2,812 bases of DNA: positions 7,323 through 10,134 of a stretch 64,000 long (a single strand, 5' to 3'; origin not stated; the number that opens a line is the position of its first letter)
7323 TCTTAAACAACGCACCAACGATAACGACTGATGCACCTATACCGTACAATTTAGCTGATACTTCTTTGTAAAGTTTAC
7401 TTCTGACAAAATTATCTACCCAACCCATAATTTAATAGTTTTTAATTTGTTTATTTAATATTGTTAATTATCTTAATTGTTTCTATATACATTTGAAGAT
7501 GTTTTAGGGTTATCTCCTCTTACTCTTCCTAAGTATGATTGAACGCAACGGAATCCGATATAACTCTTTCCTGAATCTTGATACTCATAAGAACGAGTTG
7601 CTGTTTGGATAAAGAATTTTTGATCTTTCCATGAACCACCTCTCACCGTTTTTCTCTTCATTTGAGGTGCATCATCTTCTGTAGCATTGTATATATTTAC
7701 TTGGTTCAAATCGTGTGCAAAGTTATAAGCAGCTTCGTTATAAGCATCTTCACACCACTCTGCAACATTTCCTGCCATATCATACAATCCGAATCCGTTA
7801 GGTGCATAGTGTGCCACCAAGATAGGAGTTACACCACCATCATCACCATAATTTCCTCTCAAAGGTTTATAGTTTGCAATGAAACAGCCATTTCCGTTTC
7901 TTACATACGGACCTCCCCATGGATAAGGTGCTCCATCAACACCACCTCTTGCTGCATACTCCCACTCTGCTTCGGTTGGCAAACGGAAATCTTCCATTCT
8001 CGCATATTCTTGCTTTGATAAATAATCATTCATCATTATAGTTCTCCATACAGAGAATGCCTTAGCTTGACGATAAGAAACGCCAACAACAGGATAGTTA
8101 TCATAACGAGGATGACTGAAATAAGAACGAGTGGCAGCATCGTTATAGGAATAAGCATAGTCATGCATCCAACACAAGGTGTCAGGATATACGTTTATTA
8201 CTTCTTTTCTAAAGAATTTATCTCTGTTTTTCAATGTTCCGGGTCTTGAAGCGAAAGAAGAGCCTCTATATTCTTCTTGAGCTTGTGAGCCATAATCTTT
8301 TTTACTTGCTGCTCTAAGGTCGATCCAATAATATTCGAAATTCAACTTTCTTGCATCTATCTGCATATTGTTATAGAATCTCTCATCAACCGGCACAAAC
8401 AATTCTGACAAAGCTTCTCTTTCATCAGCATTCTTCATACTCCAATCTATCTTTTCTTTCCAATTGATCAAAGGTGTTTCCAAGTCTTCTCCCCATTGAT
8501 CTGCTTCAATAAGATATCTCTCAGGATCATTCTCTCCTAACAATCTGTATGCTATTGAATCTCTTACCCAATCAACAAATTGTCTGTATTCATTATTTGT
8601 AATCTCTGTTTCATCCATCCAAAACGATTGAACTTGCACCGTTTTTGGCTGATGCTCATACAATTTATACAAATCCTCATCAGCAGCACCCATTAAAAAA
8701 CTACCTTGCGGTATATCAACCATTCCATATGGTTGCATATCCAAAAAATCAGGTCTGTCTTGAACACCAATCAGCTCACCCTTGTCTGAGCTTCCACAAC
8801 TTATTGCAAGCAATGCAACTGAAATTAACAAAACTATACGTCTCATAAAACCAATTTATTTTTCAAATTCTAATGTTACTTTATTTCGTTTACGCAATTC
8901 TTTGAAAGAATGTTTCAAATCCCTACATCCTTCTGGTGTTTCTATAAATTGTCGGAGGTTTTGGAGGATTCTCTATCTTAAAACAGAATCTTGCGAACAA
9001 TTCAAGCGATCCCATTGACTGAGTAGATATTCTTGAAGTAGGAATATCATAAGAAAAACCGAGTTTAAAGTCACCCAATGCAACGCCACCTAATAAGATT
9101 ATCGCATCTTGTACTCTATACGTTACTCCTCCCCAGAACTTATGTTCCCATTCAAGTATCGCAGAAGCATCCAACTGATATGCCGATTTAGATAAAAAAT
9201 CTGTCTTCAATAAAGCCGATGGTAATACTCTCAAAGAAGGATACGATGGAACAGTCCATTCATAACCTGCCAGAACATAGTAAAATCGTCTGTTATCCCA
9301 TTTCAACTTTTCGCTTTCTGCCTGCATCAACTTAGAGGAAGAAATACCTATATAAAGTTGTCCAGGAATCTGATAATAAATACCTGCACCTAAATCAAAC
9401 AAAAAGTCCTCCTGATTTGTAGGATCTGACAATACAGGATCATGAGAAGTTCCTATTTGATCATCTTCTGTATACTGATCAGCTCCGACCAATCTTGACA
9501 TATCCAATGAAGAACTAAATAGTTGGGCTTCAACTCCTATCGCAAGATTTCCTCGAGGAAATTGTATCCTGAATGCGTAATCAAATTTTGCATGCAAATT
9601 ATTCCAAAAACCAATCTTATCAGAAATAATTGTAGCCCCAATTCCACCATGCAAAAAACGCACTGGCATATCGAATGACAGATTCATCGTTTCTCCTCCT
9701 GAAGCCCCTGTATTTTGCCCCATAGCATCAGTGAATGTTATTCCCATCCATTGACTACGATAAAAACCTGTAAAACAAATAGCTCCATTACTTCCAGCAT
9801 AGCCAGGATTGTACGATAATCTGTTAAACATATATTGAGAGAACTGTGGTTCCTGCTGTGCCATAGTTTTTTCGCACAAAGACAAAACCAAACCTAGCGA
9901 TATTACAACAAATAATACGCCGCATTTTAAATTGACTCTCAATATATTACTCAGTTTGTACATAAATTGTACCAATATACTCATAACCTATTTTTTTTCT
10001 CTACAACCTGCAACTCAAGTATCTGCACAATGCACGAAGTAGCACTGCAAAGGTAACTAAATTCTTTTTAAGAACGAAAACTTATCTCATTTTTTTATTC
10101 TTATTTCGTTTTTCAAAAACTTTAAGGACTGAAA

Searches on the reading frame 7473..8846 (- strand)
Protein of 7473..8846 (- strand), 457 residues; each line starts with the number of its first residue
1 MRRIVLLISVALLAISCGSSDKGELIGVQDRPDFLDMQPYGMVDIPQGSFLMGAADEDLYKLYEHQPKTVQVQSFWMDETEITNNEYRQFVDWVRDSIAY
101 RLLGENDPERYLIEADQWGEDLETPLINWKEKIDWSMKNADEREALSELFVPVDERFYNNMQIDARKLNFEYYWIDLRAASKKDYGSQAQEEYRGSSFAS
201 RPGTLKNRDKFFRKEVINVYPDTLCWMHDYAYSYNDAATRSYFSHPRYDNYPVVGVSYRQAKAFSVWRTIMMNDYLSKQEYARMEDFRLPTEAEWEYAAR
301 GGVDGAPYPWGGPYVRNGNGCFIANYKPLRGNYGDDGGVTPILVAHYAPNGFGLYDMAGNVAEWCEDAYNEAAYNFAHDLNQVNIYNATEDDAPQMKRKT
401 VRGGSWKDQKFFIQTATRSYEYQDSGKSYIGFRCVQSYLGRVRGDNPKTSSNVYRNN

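Call 68: search_protein_families(library=pfam, proteins=[window:7473-8846:-], max_evalue=0.0001)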
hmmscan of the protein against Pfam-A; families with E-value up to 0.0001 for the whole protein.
window:7473-8846:- (457 aa): 1 family
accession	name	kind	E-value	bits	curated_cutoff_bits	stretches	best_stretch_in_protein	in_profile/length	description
PF03781.23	FGE-sulfatase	-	2e-51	175.5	23.3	2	166-435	30-254/255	Sulfatase-modifying factor enzyme 1-like domain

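Call 76: search_protein_families(library=ncbifam, proteins=[window:7473-8846:-], max_evalue=0.00001)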
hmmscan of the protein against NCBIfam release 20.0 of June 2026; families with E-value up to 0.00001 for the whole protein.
window:7473-8846:- (457 aa): 7 families
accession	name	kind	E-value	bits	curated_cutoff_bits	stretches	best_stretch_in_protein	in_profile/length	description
TIGR03525.2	GldK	equivalog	8.1e-169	562.2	350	1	10-438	3-407/408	T9SS ring complex lipoprotein PorK/GldK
TIGR03524.1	GldJ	equivalog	7.7e-50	170.1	458.2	4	284-382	261-378/559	gliding motility lipoprotein GldJ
TIGR03530.1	GldJ_short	equivalog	6.7e-44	150.4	382.9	2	216-436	127-390/396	gliding motility lipoprotein GldJ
NF051459.1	pyoverdine_PvdO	equivalog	1.1e-18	67.3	500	1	244-436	108-278/280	dihydropyoverdine dehydrogenase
NF041186.1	SenA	equivalog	2.2e-16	60.2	420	1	252-435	272-381/382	selenoneine synthase SenA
TIGR03440.2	egtB_TIGR03440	equivalog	7.2e-15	55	360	1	278-434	284-412/413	ergothioneine biosynthesis protein EgtB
TIGR02171.1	Fb_sc_TIGR02171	subfamily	8.5e-10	37.3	544.35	1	283-436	155-281/912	TIGR02171 family lipoprotein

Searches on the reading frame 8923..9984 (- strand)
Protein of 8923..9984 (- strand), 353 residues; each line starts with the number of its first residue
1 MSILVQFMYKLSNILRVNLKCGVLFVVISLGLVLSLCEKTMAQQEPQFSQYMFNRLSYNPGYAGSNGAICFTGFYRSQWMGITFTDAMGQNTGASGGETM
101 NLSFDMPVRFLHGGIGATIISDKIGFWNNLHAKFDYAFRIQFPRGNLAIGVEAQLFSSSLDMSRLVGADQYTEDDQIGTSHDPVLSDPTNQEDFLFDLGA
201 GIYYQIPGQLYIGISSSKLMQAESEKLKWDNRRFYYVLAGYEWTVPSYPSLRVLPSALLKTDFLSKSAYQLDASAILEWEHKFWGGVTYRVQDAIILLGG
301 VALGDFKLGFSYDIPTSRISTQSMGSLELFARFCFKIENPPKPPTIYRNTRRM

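Call 76: search_protein_families(library=ncbifam, proteins=[window:8923-9984:-], max_evalue=0.00001)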
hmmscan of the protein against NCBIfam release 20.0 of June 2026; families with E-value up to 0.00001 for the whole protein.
window:8923-9984:- (353 aa): 1 family
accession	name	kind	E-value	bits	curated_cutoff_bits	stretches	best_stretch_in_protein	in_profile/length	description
TIGR03519.1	T9SS_PorP_fam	subfamily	9.7e-58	195.9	90.55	1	29-333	7-290/292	PorP/SprF family type IX secretion system membrane protein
